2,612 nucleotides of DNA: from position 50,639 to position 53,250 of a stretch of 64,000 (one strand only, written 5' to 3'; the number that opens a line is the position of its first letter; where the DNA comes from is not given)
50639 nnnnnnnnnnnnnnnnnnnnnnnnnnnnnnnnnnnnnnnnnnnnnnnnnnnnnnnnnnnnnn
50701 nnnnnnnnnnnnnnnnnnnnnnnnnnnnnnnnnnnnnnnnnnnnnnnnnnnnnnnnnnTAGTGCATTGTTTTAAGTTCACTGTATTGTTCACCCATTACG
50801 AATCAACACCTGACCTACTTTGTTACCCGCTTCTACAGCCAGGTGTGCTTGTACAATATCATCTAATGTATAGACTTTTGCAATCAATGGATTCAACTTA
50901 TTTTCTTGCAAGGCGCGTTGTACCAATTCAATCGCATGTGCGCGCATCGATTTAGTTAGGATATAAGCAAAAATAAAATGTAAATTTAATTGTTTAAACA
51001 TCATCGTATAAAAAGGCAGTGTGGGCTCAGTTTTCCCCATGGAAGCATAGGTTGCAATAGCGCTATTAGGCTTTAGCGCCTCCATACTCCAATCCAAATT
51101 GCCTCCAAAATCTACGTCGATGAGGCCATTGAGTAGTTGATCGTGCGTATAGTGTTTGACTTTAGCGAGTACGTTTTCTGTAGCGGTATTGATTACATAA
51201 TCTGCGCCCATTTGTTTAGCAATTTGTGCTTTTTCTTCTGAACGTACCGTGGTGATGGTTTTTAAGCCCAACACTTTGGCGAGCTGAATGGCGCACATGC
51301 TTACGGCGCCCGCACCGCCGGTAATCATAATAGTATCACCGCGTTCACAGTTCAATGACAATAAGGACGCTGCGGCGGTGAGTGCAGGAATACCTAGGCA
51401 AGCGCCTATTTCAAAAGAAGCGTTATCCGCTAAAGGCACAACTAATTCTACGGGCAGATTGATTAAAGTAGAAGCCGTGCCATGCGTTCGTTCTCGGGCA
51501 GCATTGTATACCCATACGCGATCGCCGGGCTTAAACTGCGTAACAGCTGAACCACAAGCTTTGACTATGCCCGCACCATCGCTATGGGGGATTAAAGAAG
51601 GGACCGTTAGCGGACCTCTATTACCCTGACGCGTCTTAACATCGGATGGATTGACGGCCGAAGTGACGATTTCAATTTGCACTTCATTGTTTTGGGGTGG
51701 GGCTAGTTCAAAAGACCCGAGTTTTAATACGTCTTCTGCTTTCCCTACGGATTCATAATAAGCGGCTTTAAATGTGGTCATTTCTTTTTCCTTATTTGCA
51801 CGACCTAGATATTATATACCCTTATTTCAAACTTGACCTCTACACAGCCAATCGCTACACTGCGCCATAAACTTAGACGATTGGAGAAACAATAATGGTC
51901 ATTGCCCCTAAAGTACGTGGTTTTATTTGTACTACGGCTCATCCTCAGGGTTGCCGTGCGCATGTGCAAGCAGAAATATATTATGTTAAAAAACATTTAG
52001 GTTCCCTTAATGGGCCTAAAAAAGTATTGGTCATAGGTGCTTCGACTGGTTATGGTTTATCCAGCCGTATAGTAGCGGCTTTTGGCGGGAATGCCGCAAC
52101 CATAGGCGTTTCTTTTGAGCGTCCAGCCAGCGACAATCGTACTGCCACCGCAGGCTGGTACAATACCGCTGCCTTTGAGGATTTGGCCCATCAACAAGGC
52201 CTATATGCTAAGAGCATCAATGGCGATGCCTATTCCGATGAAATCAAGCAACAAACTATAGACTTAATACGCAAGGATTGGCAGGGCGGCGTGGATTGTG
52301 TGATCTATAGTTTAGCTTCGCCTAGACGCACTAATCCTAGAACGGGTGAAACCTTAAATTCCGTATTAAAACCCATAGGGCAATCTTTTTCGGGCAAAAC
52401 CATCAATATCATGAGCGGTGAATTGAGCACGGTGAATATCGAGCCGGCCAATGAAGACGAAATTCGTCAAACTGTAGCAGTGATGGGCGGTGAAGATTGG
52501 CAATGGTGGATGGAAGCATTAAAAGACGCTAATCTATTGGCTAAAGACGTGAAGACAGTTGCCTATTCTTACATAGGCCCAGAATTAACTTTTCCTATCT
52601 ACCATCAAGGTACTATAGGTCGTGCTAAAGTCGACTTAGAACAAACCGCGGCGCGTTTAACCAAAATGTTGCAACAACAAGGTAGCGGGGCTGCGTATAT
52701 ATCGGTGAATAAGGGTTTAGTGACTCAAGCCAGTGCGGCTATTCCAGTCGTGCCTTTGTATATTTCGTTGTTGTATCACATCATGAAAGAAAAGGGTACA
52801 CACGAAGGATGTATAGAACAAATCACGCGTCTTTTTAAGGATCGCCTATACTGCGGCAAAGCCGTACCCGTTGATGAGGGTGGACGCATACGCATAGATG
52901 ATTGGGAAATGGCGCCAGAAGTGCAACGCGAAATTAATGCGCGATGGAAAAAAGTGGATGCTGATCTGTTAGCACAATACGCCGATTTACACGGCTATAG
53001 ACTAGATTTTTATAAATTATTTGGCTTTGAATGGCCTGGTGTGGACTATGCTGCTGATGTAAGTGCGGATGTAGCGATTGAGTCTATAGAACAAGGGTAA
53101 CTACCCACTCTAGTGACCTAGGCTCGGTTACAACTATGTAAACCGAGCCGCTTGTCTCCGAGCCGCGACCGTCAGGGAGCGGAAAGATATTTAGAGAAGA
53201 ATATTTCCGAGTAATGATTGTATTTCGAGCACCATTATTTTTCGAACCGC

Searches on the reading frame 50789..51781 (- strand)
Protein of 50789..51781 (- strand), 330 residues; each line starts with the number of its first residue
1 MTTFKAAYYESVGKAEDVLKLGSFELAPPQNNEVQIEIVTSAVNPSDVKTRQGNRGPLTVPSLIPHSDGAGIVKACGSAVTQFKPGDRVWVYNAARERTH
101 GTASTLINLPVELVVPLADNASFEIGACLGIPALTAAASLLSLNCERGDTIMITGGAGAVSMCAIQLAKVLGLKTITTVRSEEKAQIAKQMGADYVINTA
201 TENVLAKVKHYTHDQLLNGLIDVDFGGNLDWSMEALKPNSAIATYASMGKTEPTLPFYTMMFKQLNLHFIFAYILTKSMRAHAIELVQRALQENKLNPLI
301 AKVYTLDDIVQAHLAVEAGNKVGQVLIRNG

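Call 65: search_protein_families(library=pfam, proteins=[window:50789-51781:-], max_evalue=0.00001)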
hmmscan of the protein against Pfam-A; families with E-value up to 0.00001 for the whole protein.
window:50789-51781:- (330 aa): 3 families
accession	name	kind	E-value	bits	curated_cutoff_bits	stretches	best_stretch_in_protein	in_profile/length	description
PF00107.32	ADH_zinc_N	-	1.5e-18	67.4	31.8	1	159-287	1-127/129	Zinc-binding dehydrogenase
PF08240.17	ADH_N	-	3.9e-13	50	23.5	1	31-94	2-65/104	Alcohol dehydrogenase GroES-like domain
PF13602.12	ADH_zinc_N_2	-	1.8e-09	39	27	1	191-326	1-133/134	Zinc-binding dehydrogenase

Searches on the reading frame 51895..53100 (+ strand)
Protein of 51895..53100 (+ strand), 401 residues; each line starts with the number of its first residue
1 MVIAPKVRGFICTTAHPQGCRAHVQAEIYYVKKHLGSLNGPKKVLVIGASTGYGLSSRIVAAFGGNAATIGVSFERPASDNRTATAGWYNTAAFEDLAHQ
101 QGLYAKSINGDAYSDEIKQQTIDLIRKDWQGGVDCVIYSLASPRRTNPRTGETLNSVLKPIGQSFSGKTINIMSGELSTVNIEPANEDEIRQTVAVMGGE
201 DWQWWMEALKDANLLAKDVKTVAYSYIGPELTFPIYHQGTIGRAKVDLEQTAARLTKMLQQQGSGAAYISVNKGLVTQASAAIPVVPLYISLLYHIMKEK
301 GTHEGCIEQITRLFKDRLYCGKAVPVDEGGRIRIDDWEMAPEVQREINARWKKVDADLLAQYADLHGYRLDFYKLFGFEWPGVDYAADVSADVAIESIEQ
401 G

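Call 65: search_protein_families(library=pfam, proteins=[window:51895-53100:+], max_evalue=0.00001)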
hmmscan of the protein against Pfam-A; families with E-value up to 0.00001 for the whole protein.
window:51895-53100:+ (401 aa): 3 families
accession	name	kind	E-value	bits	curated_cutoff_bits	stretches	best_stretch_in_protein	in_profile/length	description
PF12241.14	Enoyl_reductase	-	3.4e-112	374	22.1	1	82-319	1-236/236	Trans-2-enoyl-CoA reductase catalytic region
PF12242.14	Eno-Rase_NADH_b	-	1.8e-35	121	23.4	1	2-79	1-78/79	NAD(P)H binding domain of trans-2-enoyl-CoA reductase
PF07055.18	Eno-Rase_FAD_bd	-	2.4e-26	92.3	25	1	326-389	1-64/64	Enoyl reductase FAD binding domain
